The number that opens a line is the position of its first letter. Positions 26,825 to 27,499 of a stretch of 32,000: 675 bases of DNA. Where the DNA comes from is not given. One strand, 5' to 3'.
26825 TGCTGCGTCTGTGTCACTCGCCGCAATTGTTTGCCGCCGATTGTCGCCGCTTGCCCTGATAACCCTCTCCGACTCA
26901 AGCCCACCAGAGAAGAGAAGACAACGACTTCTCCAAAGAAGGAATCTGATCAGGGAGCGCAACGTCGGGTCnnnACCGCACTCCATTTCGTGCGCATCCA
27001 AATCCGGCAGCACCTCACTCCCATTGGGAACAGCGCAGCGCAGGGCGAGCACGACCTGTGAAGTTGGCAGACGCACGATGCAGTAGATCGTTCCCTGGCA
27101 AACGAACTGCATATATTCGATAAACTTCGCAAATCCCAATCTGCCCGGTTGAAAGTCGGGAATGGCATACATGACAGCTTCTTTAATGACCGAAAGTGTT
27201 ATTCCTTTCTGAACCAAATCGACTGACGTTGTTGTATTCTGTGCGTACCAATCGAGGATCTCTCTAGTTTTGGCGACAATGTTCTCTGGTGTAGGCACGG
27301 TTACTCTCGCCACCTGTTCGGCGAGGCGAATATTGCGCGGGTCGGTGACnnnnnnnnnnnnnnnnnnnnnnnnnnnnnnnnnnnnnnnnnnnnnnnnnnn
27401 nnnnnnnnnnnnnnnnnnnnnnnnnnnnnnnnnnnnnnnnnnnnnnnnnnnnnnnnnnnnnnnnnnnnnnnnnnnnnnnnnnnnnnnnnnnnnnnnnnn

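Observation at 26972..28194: Orphan Cmr1-like RAMP ORF joined in the -1 frame to a NYN remnant with a LOTUS domain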

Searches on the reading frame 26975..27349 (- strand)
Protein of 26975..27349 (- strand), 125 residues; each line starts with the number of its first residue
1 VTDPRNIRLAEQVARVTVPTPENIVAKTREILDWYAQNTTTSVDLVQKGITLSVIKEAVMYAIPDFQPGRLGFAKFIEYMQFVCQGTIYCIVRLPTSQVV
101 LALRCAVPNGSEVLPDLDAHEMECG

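Call 42: search_solved_structures(query=A3, max_evalue=10, show_alignments=2)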
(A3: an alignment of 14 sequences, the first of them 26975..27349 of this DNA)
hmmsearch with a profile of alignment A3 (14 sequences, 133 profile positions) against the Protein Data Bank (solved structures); distinct sequences matched with E-value up to 10: 4.
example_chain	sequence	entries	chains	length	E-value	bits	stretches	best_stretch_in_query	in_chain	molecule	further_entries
6iwy_A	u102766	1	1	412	0.36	13.6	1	17-60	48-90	Flagellar hook-associated protein 2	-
6mur_B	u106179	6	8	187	0.47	13.2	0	68-85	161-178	Uncharacterized protein | Uncharacterized protein Csm2 | Csm2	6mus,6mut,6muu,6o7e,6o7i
6o7h_B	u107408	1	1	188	0.48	13.2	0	68-85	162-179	Csm2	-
6iqw_B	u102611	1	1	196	0.54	13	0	68-85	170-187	Csm2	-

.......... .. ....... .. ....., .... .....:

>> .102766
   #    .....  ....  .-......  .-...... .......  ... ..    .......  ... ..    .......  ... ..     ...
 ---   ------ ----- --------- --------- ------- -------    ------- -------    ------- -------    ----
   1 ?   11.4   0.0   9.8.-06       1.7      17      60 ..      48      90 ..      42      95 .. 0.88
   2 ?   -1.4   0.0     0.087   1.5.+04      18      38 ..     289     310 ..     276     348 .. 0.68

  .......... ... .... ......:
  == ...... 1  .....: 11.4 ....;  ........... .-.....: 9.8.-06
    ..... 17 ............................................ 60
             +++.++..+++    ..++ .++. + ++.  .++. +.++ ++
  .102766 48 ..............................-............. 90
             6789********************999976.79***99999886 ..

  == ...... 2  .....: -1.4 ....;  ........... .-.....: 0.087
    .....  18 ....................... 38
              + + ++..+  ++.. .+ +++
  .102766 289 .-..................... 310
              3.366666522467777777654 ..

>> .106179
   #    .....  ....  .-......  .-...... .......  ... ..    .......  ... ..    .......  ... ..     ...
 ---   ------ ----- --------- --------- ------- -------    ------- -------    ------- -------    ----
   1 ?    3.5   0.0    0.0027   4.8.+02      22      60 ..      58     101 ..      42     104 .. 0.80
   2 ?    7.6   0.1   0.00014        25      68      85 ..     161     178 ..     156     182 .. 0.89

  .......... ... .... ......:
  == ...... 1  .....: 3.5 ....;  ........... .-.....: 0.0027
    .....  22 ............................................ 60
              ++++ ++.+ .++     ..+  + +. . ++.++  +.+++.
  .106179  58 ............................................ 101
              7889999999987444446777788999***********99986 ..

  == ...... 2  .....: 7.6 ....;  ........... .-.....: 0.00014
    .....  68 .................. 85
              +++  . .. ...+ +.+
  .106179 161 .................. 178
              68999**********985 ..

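Call 46: predict_structure(alignment_id=A3)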
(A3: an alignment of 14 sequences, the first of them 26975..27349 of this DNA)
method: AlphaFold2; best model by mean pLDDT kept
length: 125 residues; sequences in the alignment: 14
mean_pLDDT: 92.4   pTM: 0.86
mean pLDDT of the five models: 92.4, 92.3, 91.8, 91.1, 90.4
residues with pLDDT >= 90: 113; 70-90: 5; 50-70: 5; < 50: 2
segments of 3 or more residues with pLDDT < 50: none
pLDDT, mean of each block of 10 residues (from residue 1): 89 92 96 95 94 97 94 95 97 96 95 89 52
secondary structure, 60 per line:
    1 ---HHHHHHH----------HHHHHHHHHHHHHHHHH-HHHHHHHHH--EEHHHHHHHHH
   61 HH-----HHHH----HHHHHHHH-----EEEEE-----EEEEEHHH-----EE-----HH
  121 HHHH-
elements in order: H4-10 H21-37 H39-47 H52-62 H68-71 H76-83 E89-93 E99-103 H119-124

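Call 49: fold_search(model_id=the predicted structure, library=pdb)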
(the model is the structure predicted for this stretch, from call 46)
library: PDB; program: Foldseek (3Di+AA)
matches with E <= 10: 83; with E <= 0.001: 0
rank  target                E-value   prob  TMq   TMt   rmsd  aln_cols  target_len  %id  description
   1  5cd8_E                3.8e-01  0.54  0.38  0.61   5.3        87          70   21  Crystal structure of the NTD of Drosophila Oskar protein (released 2015-09-02)
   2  5cd7_C                4.6e-01  0.54  0.38  0.57   3.3        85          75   18  Crystal structure of the NTD L199M of Drosophila Oskar protein (released 2015-09-02)
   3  3rco_B                5.6e-01  0.66  0.46  0.68   3.1        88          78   16  Crystal structure of a conserved motif in human TDRD7 (released 2012-04-04)
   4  5cd8_A                6.3e-01  0.44  0.39  0.59   5.3        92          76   16  Crystal structure of the NTD of Drosophila Oskar protein (released 2015-09-02)
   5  5a49_F                6.8e-01  0.30  0.34  0.51   4.4        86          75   19  Crystal structure of the LOTUS domain (aa 139-222) of Drosophila Oskar in C222 (released 2015-07-22)
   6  5a49_J                8.7e-01  0.47  0.41  0.61   3.0        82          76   18  Crystal structure of the LOTUS domain (aa 139-222) of Drosophila Oskar in C222 (released 2015-07-22)
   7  5a49_C                1.1e+00  0.23  0.35  0.51   4.5        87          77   18  Crystal structure of the LOTUS domain (aa 139-222) of Drosophila Oskar in C222 (released 2015-07-22)
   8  8gic_C                1.3e+00  0.25  0.20  0.34   4.4        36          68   17  A1 Tei + Hpg: Adenylation domain 1 core construct from teicoplanin biosynthesis; 4-hydroxyphenylglycine bound (released 2023-12-06)
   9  5cd7_E                1.4e+00  0.33  0.41  0.65   3.1        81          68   18  Crystal structure of the NTD L199M of Drosophila Oskar protein (released 2015-09-02)
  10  8gjp_D                1.4e+00  0.23  0.20  0.36   4.4        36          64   17  A1 Int graft: Adenylation domain 1 core construct from teicoplanin biosynthesis, intermediate selection pocket graft (released 2023-12-06)
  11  2myy_MODEL_1_A        1.5e+00  0.21  0.20  0.30   4.3        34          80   20  Solution structure of an MbtH-like protein from Mycobacterium marinum, Seattle Structural Genomics Center for  (released 2015-04-01)
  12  5a48_A                1.6e+00  0.14  0.35  0.48   9.7       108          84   17  Crystal structure of the LOTUS domain (aa 139-240) of Drosophila Oskar in P65 (released 2015-07-22)
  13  8tw3_F                1.6e+00  0.02  0.16  0.07  13.4        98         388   11  hMPV fusion protein complexed with single domain antibodies sdHMPV16 and sdHMPV12 (released 2024-01-24)
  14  8gj4_D                1.8e+00  0.21  0.20  0.38   4.4        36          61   17  A1 Tei: Adenylation domain 1 core construct from teicoplanin biosynthesis (released 2023-12-06)
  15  6ea3_A                1.8e+00  0.21  0.21  0.35   4.4        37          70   16  Thermobifida fusca FscH adenylation domain complexed with MbtH-like protein FscK and Ser-AMP (released 2019-08-07)
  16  5a49_B                1.8e+00  0.16  0.34  0.52   4.4        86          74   19  Crystal structure of the LOTUS domain (aa 139-222) of Drosophila Oskar in C222 (released 2015-07-22)
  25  5cd8_B                2.1e+00  0.14  0.34  0.51   4.5        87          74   18  Crystal structure of the NTD of Drosophila Oskar protein (released 2015-09-02)
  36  3s93_A                3.6e+00  0.11  0.36  0.50   4.8        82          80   13  Crystal structure of conserved motif in TDRD5 (released 2011-08-31)
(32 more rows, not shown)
